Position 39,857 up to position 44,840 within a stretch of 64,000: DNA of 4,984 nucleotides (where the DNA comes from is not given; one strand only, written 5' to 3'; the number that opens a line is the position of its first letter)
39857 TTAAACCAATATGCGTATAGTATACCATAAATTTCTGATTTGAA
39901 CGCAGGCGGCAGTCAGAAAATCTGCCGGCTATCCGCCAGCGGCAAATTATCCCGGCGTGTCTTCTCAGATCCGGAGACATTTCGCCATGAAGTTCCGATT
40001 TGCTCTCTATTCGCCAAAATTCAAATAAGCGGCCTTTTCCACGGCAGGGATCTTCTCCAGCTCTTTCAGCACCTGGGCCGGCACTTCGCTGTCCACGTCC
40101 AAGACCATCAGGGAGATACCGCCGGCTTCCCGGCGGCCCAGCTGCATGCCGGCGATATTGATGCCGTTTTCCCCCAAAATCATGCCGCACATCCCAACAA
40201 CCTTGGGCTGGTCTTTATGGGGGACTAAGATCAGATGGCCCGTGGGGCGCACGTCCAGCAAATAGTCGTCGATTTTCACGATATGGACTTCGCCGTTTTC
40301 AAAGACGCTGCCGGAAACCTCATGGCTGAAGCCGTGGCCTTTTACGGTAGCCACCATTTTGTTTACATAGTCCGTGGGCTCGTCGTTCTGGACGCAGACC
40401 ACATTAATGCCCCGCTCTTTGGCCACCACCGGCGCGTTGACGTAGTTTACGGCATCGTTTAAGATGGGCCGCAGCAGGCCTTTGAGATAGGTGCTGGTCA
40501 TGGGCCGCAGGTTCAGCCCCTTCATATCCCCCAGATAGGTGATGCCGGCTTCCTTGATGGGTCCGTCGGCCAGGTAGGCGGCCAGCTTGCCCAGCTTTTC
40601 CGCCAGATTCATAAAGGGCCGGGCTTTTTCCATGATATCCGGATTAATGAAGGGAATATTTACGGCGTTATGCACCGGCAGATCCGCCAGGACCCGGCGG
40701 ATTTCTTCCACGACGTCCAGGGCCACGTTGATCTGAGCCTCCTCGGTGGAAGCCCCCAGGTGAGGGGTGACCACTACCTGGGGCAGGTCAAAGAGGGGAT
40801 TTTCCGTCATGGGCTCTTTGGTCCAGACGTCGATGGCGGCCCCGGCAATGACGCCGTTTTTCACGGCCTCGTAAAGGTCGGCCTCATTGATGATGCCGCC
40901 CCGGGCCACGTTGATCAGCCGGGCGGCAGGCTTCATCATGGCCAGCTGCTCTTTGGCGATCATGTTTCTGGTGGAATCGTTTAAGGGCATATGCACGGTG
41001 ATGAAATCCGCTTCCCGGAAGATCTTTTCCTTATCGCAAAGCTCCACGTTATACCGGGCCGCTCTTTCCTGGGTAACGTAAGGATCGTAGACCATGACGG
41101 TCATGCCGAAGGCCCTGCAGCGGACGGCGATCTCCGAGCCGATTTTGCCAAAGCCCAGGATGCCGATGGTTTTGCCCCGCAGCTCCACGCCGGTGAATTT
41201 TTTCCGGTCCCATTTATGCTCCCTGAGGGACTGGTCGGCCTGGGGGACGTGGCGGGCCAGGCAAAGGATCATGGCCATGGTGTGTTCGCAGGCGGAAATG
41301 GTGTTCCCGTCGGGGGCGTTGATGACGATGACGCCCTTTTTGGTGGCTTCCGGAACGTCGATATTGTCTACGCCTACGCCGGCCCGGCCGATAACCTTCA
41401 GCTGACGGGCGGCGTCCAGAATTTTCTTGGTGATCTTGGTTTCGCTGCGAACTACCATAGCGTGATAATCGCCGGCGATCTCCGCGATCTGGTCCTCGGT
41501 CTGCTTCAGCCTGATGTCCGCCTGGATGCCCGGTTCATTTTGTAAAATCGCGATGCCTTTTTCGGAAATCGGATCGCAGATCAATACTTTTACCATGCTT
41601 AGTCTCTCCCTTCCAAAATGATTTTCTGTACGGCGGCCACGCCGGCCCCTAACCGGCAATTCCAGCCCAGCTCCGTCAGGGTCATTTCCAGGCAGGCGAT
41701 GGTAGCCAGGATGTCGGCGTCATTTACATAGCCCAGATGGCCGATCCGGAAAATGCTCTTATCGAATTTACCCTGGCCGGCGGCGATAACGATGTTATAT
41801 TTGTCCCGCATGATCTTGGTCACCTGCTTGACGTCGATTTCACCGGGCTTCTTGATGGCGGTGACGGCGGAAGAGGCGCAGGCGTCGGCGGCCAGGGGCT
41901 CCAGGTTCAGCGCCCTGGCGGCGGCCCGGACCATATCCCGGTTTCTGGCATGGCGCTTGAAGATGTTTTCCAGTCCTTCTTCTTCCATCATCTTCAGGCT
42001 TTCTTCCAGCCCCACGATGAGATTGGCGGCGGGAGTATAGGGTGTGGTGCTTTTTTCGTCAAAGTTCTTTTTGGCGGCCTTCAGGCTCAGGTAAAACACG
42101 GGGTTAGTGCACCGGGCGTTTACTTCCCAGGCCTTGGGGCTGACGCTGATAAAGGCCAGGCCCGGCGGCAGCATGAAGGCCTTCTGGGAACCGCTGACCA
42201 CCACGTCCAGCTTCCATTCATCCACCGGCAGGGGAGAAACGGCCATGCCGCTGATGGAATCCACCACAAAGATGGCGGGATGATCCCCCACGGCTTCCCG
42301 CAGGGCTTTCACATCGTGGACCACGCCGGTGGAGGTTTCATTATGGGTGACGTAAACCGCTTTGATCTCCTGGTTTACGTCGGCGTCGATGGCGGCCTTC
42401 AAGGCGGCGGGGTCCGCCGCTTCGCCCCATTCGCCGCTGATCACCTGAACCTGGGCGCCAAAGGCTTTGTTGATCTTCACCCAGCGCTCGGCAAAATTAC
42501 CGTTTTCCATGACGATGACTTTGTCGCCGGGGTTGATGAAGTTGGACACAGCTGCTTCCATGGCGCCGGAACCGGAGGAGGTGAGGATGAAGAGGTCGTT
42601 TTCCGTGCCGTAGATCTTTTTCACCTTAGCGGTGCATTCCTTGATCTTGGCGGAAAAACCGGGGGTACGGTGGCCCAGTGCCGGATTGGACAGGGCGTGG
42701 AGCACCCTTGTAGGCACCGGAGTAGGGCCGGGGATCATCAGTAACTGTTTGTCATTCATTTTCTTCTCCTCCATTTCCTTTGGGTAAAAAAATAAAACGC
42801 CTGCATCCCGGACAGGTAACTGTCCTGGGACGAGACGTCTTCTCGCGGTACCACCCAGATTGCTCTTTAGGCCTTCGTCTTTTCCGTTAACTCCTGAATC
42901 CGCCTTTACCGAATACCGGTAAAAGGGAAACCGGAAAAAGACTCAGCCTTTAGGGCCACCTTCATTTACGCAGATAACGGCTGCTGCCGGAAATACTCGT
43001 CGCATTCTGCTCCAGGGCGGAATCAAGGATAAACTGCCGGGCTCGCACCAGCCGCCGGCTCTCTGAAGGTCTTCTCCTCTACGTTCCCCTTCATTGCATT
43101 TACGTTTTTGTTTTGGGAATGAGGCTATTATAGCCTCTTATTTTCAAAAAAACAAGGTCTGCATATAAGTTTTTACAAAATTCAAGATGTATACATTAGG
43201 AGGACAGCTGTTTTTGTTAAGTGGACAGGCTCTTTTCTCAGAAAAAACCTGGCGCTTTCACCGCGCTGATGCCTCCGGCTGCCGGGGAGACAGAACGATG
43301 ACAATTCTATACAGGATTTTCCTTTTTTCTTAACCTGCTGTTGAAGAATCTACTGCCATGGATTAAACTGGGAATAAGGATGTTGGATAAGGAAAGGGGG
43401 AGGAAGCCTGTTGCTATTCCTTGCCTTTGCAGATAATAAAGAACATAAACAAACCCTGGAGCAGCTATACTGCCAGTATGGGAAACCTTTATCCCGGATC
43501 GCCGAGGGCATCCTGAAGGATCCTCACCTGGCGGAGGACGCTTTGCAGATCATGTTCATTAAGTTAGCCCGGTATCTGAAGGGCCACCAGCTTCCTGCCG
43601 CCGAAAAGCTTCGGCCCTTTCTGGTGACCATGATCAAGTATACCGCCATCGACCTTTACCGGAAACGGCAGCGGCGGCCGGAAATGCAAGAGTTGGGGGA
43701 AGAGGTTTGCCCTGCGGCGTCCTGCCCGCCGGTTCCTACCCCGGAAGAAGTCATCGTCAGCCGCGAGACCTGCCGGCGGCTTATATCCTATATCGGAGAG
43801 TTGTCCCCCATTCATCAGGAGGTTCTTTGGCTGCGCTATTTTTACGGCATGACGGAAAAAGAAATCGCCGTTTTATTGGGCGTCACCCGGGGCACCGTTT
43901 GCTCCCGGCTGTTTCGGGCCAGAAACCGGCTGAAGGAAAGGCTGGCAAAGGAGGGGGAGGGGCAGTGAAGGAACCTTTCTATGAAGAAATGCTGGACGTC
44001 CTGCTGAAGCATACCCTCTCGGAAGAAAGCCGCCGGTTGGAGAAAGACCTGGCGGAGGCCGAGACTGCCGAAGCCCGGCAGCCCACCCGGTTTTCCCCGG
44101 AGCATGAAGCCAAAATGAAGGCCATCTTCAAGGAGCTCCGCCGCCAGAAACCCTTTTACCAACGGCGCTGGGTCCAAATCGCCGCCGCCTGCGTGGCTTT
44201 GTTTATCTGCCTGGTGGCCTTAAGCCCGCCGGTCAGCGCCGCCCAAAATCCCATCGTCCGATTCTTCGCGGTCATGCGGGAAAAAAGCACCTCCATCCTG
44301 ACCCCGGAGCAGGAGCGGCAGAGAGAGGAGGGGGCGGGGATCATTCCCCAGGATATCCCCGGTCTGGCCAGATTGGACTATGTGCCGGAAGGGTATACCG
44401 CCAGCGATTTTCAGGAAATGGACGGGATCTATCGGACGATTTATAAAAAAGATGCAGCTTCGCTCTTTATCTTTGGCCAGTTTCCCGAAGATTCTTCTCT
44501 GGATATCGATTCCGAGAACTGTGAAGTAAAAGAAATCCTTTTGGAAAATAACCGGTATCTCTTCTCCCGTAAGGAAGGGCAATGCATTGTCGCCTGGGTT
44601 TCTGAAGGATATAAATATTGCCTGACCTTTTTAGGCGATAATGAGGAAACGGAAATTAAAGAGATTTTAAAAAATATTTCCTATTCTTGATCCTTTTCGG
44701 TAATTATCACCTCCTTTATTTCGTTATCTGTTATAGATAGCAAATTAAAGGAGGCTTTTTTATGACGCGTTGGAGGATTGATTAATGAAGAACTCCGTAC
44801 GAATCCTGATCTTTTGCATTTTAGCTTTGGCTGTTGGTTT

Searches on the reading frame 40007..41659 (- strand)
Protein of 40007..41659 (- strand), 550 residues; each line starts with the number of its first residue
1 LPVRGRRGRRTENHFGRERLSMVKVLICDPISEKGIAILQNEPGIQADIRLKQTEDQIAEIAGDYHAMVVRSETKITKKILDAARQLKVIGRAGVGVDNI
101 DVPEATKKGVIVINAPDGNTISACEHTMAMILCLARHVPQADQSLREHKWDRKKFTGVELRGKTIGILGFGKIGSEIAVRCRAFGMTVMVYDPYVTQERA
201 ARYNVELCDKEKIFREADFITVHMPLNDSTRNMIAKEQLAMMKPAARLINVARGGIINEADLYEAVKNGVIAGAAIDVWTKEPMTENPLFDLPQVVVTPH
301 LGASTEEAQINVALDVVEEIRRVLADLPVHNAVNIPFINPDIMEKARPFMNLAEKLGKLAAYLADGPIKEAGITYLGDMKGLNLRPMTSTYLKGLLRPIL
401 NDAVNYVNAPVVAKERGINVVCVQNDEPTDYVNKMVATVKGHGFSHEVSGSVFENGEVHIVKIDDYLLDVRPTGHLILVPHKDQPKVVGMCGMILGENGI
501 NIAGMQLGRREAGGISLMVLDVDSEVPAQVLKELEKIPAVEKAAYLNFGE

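Call 44: search_protein_families(library=pfam, proteins=[window:40007-41659:-])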
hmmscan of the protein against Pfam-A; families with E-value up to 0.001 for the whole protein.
window:40007-41659:- (550 aa): 10 families
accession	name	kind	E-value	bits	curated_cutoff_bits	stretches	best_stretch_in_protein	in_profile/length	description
PF02826.25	2-Hacid_dh_C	-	2.5e-65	219.6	25.1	1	128-302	1-178/178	D-isomer specific 2-hydroxyacid dehydrogenase, NAD binding domain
PF00389.36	2-Hacid_dh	-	2.8e-36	124.6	24.6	1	25-334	1-134/134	D-isomer specific 2-hydroxyacid dehydrogenase, catalytic domain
PF19304.4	PGDH_inter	-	7.5e-30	103.9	27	1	347-463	3-118/119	D-3-phosphoglycerate dehydrogenase intervening domain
PF01842.31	ACT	-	6.7e-09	35.8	27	1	481-538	7-65/66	ACT domain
PF22629.2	ACT_AHAS_ss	-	1e-07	32.5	27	1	493-540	17-65/67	AHAS small subunit-like ACT domain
PF07991.19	KARI_N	-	7.2e-05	22.9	20.6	1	160-253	2-95/165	Acetohydroxy acid isomeroreductase, NADPH-binding domain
PF03720.21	UDPG_MGDP_dh_C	-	0.00012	22.8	30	0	177-227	22-75/103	UDP-glucose/GDP-mannose dehydrogenase family, UDP binding domain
PF03446.21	NAD_binding_2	-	0.00027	21.4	21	1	164-251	1-92/161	NAD binding domain of 6-phosphogluconate dehydrogenase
PF03807.23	F420_oxidored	-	0.00035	21.6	21.6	0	164-228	1-71/94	NADP oxidoreductase coenzyme F420-dependent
PF00670.27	AdoHcyase_NAD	-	0.00072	20.1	27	0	153-253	14-111/162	S-adenosyl-L-homocysteine hydrolase, NAD binding domain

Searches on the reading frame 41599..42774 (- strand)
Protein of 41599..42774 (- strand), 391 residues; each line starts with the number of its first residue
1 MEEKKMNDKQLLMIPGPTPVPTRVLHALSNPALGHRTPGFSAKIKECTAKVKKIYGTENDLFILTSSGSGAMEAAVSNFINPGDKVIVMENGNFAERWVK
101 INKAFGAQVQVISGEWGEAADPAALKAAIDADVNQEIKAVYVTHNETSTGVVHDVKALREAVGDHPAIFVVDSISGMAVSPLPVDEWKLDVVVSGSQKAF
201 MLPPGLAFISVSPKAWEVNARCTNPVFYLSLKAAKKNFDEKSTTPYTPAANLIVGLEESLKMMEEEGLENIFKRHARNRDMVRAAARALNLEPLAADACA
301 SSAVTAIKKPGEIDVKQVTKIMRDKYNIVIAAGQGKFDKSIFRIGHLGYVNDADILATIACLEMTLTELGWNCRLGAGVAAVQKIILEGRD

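Call 44: search_protein_families(library=pfam, proteins=[window:41599-42774:-])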
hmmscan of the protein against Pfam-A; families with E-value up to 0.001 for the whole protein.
window:41599-42774:- (391 aa): 3 families
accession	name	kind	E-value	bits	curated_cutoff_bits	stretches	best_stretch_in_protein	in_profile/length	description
PF00266.25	Aminotran_5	-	4.6e-29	102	21.5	1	32-334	33-339/371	Aminotransferase class-V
PF01212.27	Beta_elim_lyase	-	8.6e-08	32.3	27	1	29-161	19-154/288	Beta-eliminating lyase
PF01053.26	Cys_Met_Meta_PP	-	3.3e-07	29.6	27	1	53-195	63-195/381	Cys/Met metabolism PLP-dependent enzyme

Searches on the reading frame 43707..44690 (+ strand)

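Call 44: search_protein_families(library=pfam, proteins=[window:43707-44690:+])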
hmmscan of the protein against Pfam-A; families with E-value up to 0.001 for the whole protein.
window:43707-44690:+ (327 aa): 1 family
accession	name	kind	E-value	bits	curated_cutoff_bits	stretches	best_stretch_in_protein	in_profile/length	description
PF14285.11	DUF4367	-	1.1e-11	45.6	22.1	1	222-324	3-110/110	Domain of unknown function (DUF4367)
